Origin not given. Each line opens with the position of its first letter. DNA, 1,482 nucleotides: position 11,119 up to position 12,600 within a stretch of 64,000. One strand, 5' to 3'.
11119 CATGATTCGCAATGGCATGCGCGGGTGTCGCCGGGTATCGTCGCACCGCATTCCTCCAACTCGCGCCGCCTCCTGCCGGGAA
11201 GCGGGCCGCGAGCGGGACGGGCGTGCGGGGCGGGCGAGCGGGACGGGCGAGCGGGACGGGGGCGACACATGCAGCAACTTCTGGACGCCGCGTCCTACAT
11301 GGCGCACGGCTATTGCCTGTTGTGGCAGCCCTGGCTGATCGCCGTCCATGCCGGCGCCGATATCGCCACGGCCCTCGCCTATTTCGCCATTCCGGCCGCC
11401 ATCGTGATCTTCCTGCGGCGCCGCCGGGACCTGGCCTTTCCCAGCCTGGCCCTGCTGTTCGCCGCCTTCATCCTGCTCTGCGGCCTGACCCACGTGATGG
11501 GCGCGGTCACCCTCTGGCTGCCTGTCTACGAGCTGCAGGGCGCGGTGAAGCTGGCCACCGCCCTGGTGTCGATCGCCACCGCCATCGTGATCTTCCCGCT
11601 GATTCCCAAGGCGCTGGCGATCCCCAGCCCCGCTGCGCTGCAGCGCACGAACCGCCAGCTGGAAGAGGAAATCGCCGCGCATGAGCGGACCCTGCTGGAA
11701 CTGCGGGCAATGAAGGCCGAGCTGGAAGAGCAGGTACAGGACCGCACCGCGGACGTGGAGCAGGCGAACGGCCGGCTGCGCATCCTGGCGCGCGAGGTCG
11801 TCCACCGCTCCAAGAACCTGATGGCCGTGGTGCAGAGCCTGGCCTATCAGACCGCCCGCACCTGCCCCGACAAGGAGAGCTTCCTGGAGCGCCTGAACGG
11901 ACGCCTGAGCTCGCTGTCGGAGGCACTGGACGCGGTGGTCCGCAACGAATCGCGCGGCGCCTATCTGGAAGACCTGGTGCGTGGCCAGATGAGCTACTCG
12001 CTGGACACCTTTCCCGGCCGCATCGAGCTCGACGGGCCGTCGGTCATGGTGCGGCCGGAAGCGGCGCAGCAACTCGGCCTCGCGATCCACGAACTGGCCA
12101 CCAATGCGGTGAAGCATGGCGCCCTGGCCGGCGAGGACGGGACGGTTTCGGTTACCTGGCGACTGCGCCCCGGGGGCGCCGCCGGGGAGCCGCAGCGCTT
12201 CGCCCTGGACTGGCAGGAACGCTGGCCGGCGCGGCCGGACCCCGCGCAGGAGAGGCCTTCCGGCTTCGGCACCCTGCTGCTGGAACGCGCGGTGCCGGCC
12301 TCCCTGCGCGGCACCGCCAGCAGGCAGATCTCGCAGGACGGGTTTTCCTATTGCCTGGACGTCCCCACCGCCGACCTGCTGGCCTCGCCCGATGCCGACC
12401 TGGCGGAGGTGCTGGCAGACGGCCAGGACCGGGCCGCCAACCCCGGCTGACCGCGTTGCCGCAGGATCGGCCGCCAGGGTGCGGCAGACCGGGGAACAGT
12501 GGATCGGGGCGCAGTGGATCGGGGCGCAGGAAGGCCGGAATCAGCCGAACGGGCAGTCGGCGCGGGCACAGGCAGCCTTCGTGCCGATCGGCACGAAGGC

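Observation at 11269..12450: HWE histidine kinase whose sensor is an ethylene-binding-domain look-alike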

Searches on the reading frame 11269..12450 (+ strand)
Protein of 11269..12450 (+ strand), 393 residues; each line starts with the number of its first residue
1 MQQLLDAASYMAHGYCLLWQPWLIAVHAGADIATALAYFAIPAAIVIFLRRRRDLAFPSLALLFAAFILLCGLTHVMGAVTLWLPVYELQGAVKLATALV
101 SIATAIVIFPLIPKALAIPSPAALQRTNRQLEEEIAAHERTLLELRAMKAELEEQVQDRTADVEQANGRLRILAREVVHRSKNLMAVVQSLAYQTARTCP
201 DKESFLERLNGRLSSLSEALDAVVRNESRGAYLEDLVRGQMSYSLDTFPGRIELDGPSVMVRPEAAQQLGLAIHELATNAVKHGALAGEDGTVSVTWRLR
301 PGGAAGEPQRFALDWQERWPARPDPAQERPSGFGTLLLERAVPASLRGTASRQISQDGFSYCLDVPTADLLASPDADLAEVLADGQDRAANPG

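Call 3: search_protein_families(library=pfam, proteins=[window:11269-12450:+], max_evalue=1)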
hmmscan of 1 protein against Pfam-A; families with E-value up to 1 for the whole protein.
window:11269-12450:+ (393 aa): 18 families
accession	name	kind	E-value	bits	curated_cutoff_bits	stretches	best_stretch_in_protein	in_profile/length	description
PF25487.1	ETR1_N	-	2.6e-33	114.6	27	1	23-118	2-97/97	Ethylene receptor 1-like, N-terminal domain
PF07536.20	HWE_HK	-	3.3e-20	73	22.8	1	176-257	1-82/83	HWE histidine kinase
PF13581.12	HATPase_c_2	-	3e-06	27.7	27.4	1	261-340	24-107/127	Histidine kinase-like ATPase domain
PF07568.18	HisKA_2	-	0.019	15.5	22.3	1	176-228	1-55/76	Histidine kinase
PF02601.20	Exonuc_VII_L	-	0.092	12.6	35.9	1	126-217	155-270/315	Exonuclease VII, large subunit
PF08286.16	Spc24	-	0.1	13.3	25.3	0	124-164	9-49/109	Spc24 subunit of Ndc80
PF08614.16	ATG16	-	0.13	12.9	33.7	1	124-178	107-161/200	Autophagy protein 16 (ATG16)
PF25481.1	Nucleoprot-TPR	-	0.14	12.6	27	1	124-166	20-62/80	Nucleoprotein TPR-like domain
PF02518.31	HATPase_c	-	0.15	12.9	26.4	1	267-297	4-33/111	Histidine kinase-, DNA gyrase B-, and HSP90-like ATPase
PF06103.16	DUF948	-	0.17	12.5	37.2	0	96-192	2-78/89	Bacterial protein of unknown function (DUF948)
PF06785.16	UPF0242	-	0.17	12.3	33.5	1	124-187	95-154/194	Uncharacterised protein family (UPF0242) N-terminus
PF25194.1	DPC3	-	0.17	12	27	1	130-196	94-163/196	Diatom pyrenoid component 3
PF23831.1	DUF7201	-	0.18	11.9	27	1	132-192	51-115/142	Coiled-coil region of unknown function (DUF7201)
PF10234.14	Cluap1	-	0.24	11.2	25.8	1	123-174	169-220/268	Clusterin-associated protein-1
PF18210.6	Knl1_RWD_C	-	0.25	11.9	27.8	1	130-179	1-44/151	Knl1 RWD C-terminal domain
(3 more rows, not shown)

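Call 4: search_protein_families(library=ncbifam, proteins=[window:11269-12450:+], max_evalue=1)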
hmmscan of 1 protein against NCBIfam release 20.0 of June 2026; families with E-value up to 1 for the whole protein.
window:11269-12450:+ (393 aa): 16 families
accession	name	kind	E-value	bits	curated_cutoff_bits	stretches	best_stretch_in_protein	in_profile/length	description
NF010077.0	PRK13559.1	subfamily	4e-37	127.9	361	1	163-369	163-361/364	hypothetical protein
NF052306.1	BluLightHisKinLov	equivalog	5.6e-33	114.2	450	1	162-366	144-333/334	blue-light-activated histidine kinase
NF053512.1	nitric_RR_NosR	exception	1.6e-05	24.1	400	1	123-202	119-195/422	response regulator c-di-GMP phosphodiesterase, NosR family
NF051872.1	HisKinPhyk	equivalog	4e-05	22.4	750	1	149-301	322-481/537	sensor histidine kinase PhyK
TIGR02169.1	SMC_prok_A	equivalog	0.00099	16.9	729.4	1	123-226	838-940/1165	chromosome segregation protein SMC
NF041045.1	RsbA_anti_sig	subfamily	0.0041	16.4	210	1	259-286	205-232/303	anti-sigma factor RsbA family regulatory protein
NF045487.1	ASRP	equivalog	0.0044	15.7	300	1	124-229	360-454/593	archaea-specific SMC-related protein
TIGR02168.1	SMC_prok_B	equivalog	0.0072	14.1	567.35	1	125-220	252-409/1181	chromosome segregation protein SMC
NF043058.1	T4SS_LegC2C7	subfamily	0.019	13.9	350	1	123-224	182-283/348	LegC2/C7 family Dot/Icm T4SS effector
NF047516.1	LA_3659_fam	equivalog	0.022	14.3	36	1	129-226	85-186/221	LA_3659 family protein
NF047514.1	SpiroCoCo_N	equivalog_domain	0.022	14.3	75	1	129-226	85-186/221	SpiroCoCo family coiled-coil protein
NF008184.0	PRK10935.1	equivalog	0.024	13.3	553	1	137-175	214-252/565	nitrate/nitrite two-component system sensor histidine kinase NarQ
NF007896.0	PRK10600.1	equivalog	0.028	13.1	578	1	115-175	189-253/598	nitrate/nitrite two-component system sensor histidine kinase NarX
NF038263.1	prot_phos_SiaA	equivalog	0.056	12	700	1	142-176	376-410/658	biofilm regulation protein phosphatase SiaA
TIGR02865.1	spore_II_E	equivalog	0.071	11.1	490.8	1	89-200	256-362/764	stage II sporulation protein E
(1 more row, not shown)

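Call 6: find_homologous_proteins(query=window:11269-12450:+, max_evalue=0.00001)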
Query window:11269-12450:+ (393 aa): 980 proteins with E <= 0.00001 among 8000 candidates; the best 120 are listed.
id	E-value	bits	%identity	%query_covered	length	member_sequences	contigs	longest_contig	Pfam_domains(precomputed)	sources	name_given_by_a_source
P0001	1.8e-250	848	99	100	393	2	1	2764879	PF13581.13,PF07536.21,PF25487.2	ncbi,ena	-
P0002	1.0e-167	576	73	94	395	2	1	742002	PF13581.13,PF07536.21,PF25487.2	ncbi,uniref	ncbi:sensor histidine kinase [Marinibaculum pumilum]|uniref:histidine kinase n=1 Tax=Marinibaculum p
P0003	3.7e-162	558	71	93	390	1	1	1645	PF07536.21,PF25487.2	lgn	-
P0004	1.1e-142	493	82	75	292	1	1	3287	PF07536.21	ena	-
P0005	8.9e-129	448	58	95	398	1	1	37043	PF13581.13,PF07536.21,PF25487.2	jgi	-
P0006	2.7e-125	436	56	95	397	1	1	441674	PF13581.13,PF07536.21,PF25487.2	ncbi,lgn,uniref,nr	ncbi:sensor histidine kinase [Afifella sp. IM 167]|uniref:sensor histidine kinase n=1 Tax=Afifella s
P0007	3.5e-119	416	55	94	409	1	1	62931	PF28175.1,PF13581.13,PF07536.21,PF25487.2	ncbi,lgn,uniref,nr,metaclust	ncbi:sensor histidine kinase [Afifella pfennigii]|uniref:sensor histidine kinase n=1 Tax=Afifella pf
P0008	1.1e-117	411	54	97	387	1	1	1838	PF13581.13,PF07536.21,PF25487.2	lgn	-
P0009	1.5e-113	398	54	96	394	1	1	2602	PF07536.21,PF25487.2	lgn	-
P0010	2.9e-112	393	51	93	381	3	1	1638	PF13581.13,PF07536.21,PF25487.2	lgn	-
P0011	3.9e-112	393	51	96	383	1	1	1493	PF13581.13,PF07536.21,PF25487.2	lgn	-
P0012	4.1e-110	386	53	95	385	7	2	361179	PF13581.13,PF07536.21,PF25487.2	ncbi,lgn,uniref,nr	ncbi:hypothetical protein C5F48_17455 [Cereibacter changlensis JA139]|uniref:histidine kinase n=2 Ta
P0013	9.8e-109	382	50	93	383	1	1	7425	PF07536.21,PF25487.2,PF07568.19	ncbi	-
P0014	2.2e-108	381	53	94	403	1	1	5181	PF13581.13,PF07536.21,PF25487.2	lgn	-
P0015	3.0e-108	380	53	95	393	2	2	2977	PF13581.13,PF07536.21,PF25487.2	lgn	-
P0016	6.1e-108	379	52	93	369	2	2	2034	PF07536.21,PF25487.2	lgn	-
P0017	2.3e-107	377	49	97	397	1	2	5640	PF13581.13,PF07536.21,PF25487.2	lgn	-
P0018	3.1e-107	377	51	99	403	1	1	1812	PF07536.21,PF25487.2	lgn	-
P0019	6.3e-106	372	50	95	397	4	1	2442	PF07536.21,PF25487.2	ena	-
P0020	2.7e-105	370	50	95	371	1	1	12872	PF07536.21,PF25487.2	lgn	-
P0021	4.1e-105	370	51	94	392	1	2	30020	PF07536.21,PF25487.2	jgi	jgi:two-component sensor histidine kinase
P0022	2.3e-104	367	49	95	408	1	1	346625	PF07536.21,PF25487.2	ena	-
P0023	1.0e-103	365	47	95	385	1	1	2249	PF13581.13,PF07536.21,PF25487.2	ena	-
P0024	1.1e-103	365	49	95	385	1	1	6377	PF13581.13,PF07536.21,PF25487.2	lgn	-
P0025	1.3e-103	365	51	93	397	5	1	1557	PF07536.21,PF25487.2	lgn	-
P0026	5.0e-103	363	50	94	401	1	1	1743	PF07536.21,PF25487.2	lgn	-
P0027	7.0e-103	362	50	95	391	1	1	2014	PF07536.21,PF25487.2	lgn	-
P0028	7.1e-102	359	48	93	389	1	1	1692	PF07536.21,PF25487.2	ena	-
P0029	1.0e-101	359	51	93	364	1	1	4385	PF07536.21,PF25487.2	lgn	-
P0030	1.5e-101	358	49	94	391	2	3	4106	PF13581.13,PF07536.21,PF25487.2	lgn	-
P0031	1.7e-101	358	50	93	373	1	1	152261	PF07536.21,PF25487.2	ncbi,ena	-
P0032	2.2e-101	358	51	93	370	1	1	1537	PF13581.13,PF07536.21,PF25487.2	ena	-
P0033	3.3e-101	357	57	44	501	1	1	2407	PF13426.14,PF13188.14,PF24820.2,PF13581.13,PF08448.17,PF00989.32,PF07536.21,PF25487.2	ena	-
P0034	4.6e-101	356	51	94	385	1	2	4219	PF13581.13,PF07536.21,PF25487.2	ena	-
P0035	8.2e-101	356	49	94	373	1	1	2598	PF13581.13,PF07536.21,PF25487.2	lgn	-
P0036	1.3e-100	355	55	44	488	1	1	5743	PF13426.14,PF13188.14,PF08448.17,PF00989.32,PF07536.21,PF25487.2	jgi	jgi:PAS domain S-box-containing protein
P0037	1.5e-100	355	58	44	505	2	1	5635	PF13426.14,PF13188.14,PF08448.17,PF00989.32,PF07536.21,PF25487.2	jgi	jgi:PAS domain S-box-containing protein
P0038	1.6e-100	355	55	44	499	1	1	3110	PF13426.14,PF13188.14,PF08448.17,PF00989.32,PF07536.21,PF25487.2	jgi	jgi:PAS domain S-box-containing protein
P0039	2.5e-100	354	56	44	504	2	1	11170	PF13426.14,PF13188.14,PF08448.17,PF00989.32,PF07536.21,PF25487.2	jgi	jgi:PAS domain S-box-containing protein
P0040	2.7e-100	354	49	94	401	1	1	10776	PF07536.21,PF25487.2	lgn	-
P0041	6.1e-100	353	58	44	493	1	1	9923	PF13426.14,PF13188.14,PF24820.2,PF13581.13,PF08448.17,PF00989.32,PF07536.21,PF25487.2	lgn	-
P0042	8.8e-100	352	60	45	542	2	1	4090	PF08447.19,PF13426.14,PF13581.13,PF08448.17,PF00989.32,PF07536.21,PF25487.2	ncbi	-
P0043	1.2e-99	352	57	44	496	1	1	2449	PF13426.14,PF13188.14,PF13581.13,PF08448.17,PF00989.32,PF07536.21,PF25487.2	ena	-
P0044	1.2e-99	352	61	44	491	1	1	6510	PF13426.14,PF13188.14,PF24820.2,PF13581.13,PF08448.17,PF00989.32,PF07536.21,PF25487.2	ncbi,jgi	jgi:PAS domain S-box-containing protein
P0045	1.6e-99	351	60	44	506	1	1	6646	PF13426.14,PF13188.14,PF13581.13,PF08448.17,PF00989.32,PF07536.21,PF25487.2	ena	-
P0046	2.1e-99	351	47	94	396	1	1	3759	PF13581.13,PF07536.21,PF25487.2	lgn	-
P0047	2.2e-99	351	57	42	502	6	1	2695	PF13426.14,PF13188.14,PF08448.17,PF00989.32,PF07536.21,PF25487.2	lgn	-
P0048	2.3e-99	351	50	94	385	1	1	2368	PF07536.21,PF25487.2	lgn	-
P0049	2.5e-99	351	57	44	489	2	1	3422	PF13426.14,PF13188.14,PF24820.2,PF08448.17,PF00989.32,PF07536.21,PF25487.2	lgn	-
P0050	2.6e-99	351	49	94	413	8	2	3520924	PF07536.21,PF25487.2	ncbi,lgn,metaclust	metaclust:status=active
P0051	3.6e-99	350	47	97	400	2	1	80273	PF07536.21,PF25487.2,PF07568.19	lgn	-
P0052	4.9e-99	350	58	44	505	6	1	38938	PF13426.14,PF13188.14,PF08448.17,PF00989.32,PF07536.21,PF25487.2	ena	-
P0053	5.8e-99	350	48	96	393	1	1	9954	PF07536.21,PF25487.2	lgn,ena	-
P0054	5.9e-99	350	58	44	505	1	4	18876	PF13426.14,PF13188.14,PF24820.2,PF08448.17,PF00989.32,PF07536.21,PF25487.2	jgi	jgi:PAS domain S-box-containing protein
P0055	2.4e-98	348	58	43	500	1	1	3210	PF13426.14,PF13188.14,PF08448.17,PF00989.32,PF07536.21,PF25487.2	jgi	-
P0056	2.6e-98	347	57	44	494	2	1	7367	PF13426.14,PF13188.14,PF08448.17,PF00989.32,PF07536.21,PF25487.2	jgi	jgi:PAS domain S-box-containing protein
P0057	3.9e-98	347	57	44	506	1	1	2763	PF13426.14,PF13188.14,PF24820.2,PF08448.17,PF00989.32,PF07536.21,PF25487.2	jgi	jgi:PAS domain S-box-containing protein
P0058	4.9e-98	347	59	44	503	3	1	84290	PF08447.19,PF13581.13,PF08448.17,PF00989.32,PF07536.21,PF25487.2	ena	-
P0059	4.9e-98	347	60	44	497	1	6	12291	PF08447.19,PF08448.17,PF00989.32,PF07536.21,PF25487.2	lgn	-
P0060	6.0e-98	346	58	44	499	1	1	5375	PF13426.14,PF24820.2,PF08448.17,PF00989.32,PF07536.21,PF25487.2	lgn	-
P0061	8.1e-98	346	58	44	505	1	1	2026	PF13426.14,PF13188.14,PF24820.2,PF08448.17,PF00989.32,PF07536.21,PF25487.2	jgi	jgi:PAS domain S-box-containing protein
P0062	9.8e-98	346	51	94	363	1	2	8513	PF13581.13,PF07536.21,PF25487.2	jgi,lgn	jgi:two-component sensor histidine kinase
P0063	1.2e-97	345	61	44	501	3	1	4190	PF08447.19,PF08448.17,PF00989.32,PF07536.21,PF25487.2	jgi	jgi:PAS domain S-box-containing protein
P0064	1.4e-97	345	55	44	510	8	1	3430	PF13426.14,PF13188.14,PF00989.32,PF07536.21,PF25487.2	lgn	-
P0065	1.5e-97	345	49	93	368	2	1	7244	PF07536.21,PF25487.2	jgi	jgi:two-component sensor histidine kinase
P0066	1.6e-97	345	62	44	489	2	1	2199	PF08447.19,PF08448.17,PF00989.32,PF07536.21,PF25487.2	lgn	-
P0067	1.7e-97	345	56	44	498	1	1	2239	PF13426.14,PF13188.14,PF24820.2,PF13581.13,PF08448.17,PF00989.32,PF07536.21,PF25487.2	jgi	jgi:PAS domain S-box-containing protein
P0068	2.8e-97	344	48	93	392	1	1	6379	PF13581.13,PF07536.21,PF25487.2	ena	-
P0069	3.2e-97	344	48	96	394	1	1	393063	PF13581.13,PF07536.21,PF25487.2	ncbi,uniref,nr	ncbi:sensor histidine kinase [Roseobacter sp. HKCCA0434]|uniref:sensor histidine kinase n=1 Tax=Rose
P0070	4.2e-97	343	60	44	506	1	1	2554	PF13426.14,PF13188.14,PF08448.17,PF00989.32,PF07536.21,PF25487.2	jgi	jgi:PAS domain S-box-containing protein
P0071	4.8e-97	343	56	44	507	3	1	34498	PF13426.14,PF13188.14,PF08448.17,PF00989.32,PF07536.21,PF25487.2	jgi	jgi:PAS domain S-box-containing protein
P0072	4.9e-97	343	63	44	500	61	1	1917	PF08447.19,PF13426.14,PF08448.17,PF00989.32,PF07536.21,PF25487.2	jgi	jgi:PAS domain S-box-containing protein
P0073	5.4e-97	343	46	99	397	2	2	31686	PF07536.21,PF25487.2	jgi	jgi:two-component sensor histidine kinase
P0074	5.9e-97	343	57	44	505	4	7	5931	PF13426.14,PF13188.14,PF08448.17,PF00989.32,PF07536.21,PF25487.2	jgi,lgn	jgi:PAS domain S-box-containing protein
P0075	1.5e-96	342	61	45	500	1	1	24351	PF08447.19,PF08448.17,PF07536.21,PF25487.2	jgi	-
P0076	2.0e-96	341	57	45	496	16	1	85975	PF08447.19,PF07536.21,PF25487.2,PF07568.19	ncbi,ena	-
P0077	2.9e-96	341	52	81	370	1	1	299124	PF07536.21,PF25487.2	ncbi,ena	-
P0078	3.1e-96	341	58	45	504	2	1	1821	PF08447.19,PF08448.17,PF00989.32,PF07536.21,PF25487.2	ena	-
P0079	3.3e-96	340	47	94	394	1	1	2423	PF07536.21,PF25487.2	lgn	-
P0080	3.9e-96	340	46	94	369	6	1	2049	PF07536.21,PF25487.2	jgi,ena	-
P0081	4.7e-96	340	46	99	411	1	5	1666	PF07536.21,PF25487.2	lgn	-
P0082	5.5e-96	340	47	98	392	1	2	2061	PF07536.21,PF25487.2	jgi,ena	-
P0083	1.1e-95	339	62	45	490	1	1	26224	PF08447.19,PF13426.14,PF08448.17,PF00989.32,PF07536.21,PF25487.2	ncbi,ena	-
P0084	1.4e-95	338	60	44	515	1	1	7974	PF13426.14,PF13188.14,PF08448.17,PF00989.32,PF07536.21,PF25487.2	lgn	-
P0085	1.5e-95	338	60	42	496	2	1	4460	PF13426.14,PF13188.14,PF08448.17,PF00989.32,PF07536.21,PF25487.2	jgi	jgi:PAS domain S-box-containing protein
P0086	1.7e-95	338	46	93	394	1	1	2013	PF07536.21,PF25487.2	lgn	-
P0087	1.8e-95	338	62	44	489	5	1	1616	PF08447.19,PF08448.17,PF00989.32,PF07536.21,PF25487.2,PF07568.19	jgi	jgi:PAS domain S-box-containing protein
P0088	1.9e-95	338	48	93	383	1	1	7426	PF13581.13,PF07536.21,PF25487.2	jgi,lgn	jgi:two-component sensor histidine kinase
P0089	2.2e-95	338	61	44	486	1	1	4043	PF08447.19,PF08448.17,PF00989.32,PF07536.21,PF25487.2,PF07568.19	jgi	jgi:PAS domain S-box-containing protein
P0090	2.6e-95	338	57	43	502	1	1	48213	PF13426.14,PF13188.14,PF24820.2,PF08448.17,PF00989.32,PF07536.21,PF25487.2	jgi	jgi:PAS domain S-box-containing protein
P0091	3.7e-95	337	57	44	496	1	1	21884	PF13426.14,PF13188.14,PF24820.2,PF08448.17,PF00989.32,PF07536.21,PF25487.2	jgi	jgi:PAS domain S-box-containing protein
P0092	4.3e-95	337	48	89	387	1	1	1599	PF07536.21,PF25487.2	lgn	-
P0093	5.7e-95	336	55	44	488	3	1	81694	PF13426.14,PF13188.14,PF08448.17,PF00989.32,PF07536.21,PF25487.2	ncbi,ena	-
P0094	5.9e-95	336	46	99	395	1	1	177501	PF07536.21,PF25487.2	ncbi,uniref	ncbi:sensor histidine kinase [Leisingera sp. D0M16]|uniref:sensor histidine kinase n=1 Tax=Leisinger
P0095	6.3e-95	336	47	93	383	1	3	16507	PF07536.21,PF25487.2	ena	-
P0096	6.5e-95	336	57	45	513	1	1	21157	PF08447.19,PF08448.17,PF07536.21,PF25487.2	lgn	-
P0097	6.5e-95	336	57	45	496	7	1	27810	PF08447.19,PF08448.17,PF07536.21,PF25487.2,PF07568.19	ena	-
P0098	7.5e-95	336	55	44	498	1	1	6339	PF13426.14,PF13188.14,PF24820.2,PF08448.17,PF00989.32,PF07536.21,PF25487.2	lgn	-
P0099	8.7e-95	336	60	41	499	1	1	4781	PF08447.19,PF13426.14,PF07536.21,PF25487.2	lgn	-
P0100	8.7e-95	336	60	44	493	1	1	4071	PF13426.14,PF13188.14,PF08448.17,PF00989.32,PF07536.21,PF25487.2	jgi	jgi:PAS domain S-box-containing protein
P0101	1.2e-94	335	51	52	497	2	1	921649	PF08447.19,PF08448.17,PF07536.21,PF25487.2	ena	-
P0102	1.2e-94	335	59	45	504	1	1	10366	PF08447.19,PF13426.14,PF08448.17,PF00989.32,PF07536.21,PF25487.2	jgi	jgi:PAS domain S-box-containing protein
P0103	1.3e-94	335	60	41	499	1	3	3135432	PF08447.19,PF13426.14,PF07536.21,PF25487.2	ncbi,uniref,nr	ncbi:sensor histidine kinase [Aquisalinus flavus]|uniref:histidine kinase n=1 Tax=Aquisalinus flavus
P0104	1.8e-94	335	45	92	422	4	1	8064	PF07536.21,PF25487.2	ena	-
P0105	1.9e-94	335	52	58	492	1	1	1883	PF13426.14,PF13188.14,PF08448.17,PF00989.32,PF07536.21,PF25487.2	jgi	jgi:PAS domain S-box-containing protein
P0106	2.1e-94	335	61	44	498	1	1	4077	PF08447.19,PF08448.17,PF00989.32,PF07536.21,PF25487.2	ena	-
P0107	2.2e-94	335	61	44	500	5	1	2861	PF08447.19,PF13426.14,PF08448.17,PF00989.32,PF07536.21,PF25487.2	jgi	jgi:PAS domain S-box-containing protein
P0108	2.2e-94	334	57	45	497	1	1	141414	PF07536.21,PF25487.2,PF07568.19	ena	-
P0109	2.6e-94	334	56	45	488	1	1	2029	PF13426.14,PF13188.14,PF12860.14,PF13581.13,PF08448.17,PF00989.32,PF07536.21,PF25487.2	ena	-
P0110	2.9e-94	334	62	44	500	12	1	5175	PF08447.19,PF08448.17,PF00989.32,PF07536.21,PF25487.2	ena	-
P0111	3.6e-94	334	60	44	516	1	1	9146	PF08447.19,PF13426.14,PF08448.17,PF00989.32,PF07536.21,PF25487.2,PF07568.19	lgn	-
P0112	4.4e-94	334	47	93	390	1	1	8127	PF13581.13,PF07536.21,PF25487.2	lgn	-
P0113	5.1e-94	333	46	94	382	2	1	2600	PF13581.13,PF07536.21,PF25487.2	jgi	jgi:two-component sensor histidine kinase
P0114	5.4e-94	333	59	44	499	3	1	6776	PF08447.19,PF08448.17,PF07536.21,PF25487.2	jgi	jgi:PAS domain S-box-containing protein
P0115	5.8e-94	333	58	45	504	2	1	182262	PF08447.19,PF08448.17,PF00989.32,PF07536.21,PF25487.2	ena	-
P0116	9.9e-94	332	60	41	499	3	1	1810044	PF08447.19,PF13426.14,PF07536.21,PF25487.2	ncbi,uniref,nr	ncbi:sensor histidine kinase [Aquisalinus luteolus]|uniref:histidine kinase n=2 Tax=Aquisalinus lute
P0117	1.0e-93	332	62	44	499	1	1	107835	PF08447.19,PF08448.17,PF00989.32,PF07536.21,PF25487.2,PF07568.19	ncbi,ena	-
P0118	1.1e-93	332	45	96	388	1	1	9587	PF07536.21,PF25487.2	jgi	jgi:two-component sensor histidine kinase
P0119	1.2e-93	332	59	44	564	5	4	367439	PF08447.19,PF08448.17,PF00989.32,PF07536.21,PF25487.2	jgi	jgi:PAS domain S-box-containing protein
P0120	1.3e-93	332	59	45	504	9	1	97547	PF08447.19,PF08448.17,PF00989.32,PF07536.21,PF25487.2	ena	-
